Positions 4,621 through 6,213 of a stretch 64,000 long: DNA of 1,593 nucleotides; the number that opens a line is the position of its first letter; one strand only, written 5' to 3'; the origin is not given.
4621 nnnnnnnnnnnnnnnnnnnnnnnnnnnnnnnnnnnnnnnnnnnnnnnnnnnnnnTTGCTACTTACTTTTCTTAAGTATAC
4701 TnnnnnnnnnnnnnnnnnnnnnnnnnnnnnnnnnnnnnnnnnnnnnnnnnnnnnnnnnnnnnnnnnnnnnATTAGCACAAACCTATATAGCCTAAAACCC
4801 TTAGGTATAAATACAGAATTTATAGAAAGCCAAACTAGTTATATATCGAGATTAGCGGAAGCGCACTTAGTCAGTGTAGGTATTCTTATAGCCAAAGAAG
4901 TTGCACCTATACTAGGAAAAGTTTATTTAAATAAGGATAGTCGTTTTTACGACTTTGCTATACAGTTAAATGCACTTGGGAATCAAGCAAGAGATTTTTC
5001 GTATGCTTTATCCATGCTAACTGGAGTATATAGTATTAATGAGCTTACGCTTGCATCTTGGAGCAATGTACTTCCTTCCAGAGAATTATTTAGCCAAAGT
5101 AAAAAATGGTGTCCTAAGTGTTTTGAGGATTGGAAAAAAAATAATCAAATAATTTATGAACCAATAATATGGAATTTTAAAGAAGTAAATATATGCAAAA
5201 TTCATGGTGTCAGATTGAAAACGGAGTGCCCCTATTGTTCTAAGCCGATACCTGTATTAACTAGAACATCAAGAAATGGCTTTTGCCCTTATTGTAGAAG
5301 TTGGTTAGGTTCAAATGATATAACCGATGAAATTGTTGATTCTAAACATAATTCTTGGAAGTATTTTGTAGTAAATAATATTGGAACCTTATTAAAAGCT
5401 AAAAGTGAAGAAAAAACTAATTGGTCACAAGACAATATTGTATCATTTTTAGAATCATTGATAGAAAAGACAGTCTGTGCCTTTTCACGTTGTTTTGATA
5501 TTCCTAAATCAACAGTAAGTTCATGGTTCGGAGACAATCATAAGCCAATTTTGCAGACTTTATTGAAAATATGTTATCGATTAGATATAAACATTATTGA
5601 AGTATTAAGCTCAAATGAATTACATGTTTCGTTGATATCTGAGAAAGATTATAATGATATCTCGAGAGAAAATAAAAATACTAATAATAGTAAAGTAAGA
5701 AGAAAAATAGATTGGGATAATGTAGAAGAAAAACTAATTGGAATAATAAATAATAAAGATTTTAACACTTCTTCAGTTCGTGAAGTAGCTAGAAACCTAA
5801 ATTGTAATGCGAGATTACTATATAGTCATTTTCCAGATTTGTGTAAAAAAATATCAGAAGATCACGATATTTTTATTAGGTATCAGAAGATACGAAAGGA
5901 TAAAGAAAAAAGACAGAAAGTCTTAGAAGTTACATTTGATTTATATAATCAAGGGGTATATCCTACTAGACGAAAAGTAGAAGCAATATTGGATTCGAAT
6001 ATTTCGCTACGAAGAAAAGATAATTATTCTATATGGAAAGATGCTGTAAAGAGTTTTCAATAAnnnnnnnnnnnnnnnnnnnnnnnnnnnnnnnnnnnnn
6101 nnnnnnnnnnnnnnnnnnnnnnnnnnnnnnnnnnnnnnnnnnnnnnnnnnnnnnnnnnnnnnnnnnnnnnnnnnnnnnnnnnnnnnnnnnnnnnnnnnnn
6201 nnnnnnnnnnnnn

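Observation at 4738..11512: Tn7-like core with a TnsA-TnsB fusion and two paralogous TniQ/TnsD-like selectors flanking it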

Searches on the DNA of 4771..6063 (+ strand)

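Call 44: search_rna_families(sources=[L007, L010, L014, L016, L018, L020, L026, L027], threshold=gathering)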
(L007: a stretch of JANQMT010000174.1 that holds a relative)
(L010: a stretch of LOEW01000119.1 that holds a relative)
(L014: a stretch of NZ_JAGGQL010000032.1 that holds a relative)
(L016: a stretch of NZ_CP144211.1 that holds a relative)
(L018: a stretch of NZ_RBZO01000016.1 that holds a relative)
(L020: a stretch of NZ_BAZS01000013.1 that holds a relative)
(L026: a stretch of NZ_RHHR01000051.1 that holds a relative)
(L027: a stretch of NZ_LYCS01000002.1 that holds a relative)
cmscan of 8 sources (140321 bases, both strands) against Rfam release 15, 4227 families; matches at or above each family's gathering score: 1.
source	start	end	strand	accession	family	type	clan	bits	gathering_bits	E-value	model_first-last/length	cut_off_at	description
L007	2393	2465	+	RF00005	tRNA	Gene; tRNA;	CL00001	54.9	29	9.5e-09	1-71/71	no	tRNA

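Call 89: search_rna_families(sources=[L062, L065, L056, L057, L061, L067], threshold=gathering)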
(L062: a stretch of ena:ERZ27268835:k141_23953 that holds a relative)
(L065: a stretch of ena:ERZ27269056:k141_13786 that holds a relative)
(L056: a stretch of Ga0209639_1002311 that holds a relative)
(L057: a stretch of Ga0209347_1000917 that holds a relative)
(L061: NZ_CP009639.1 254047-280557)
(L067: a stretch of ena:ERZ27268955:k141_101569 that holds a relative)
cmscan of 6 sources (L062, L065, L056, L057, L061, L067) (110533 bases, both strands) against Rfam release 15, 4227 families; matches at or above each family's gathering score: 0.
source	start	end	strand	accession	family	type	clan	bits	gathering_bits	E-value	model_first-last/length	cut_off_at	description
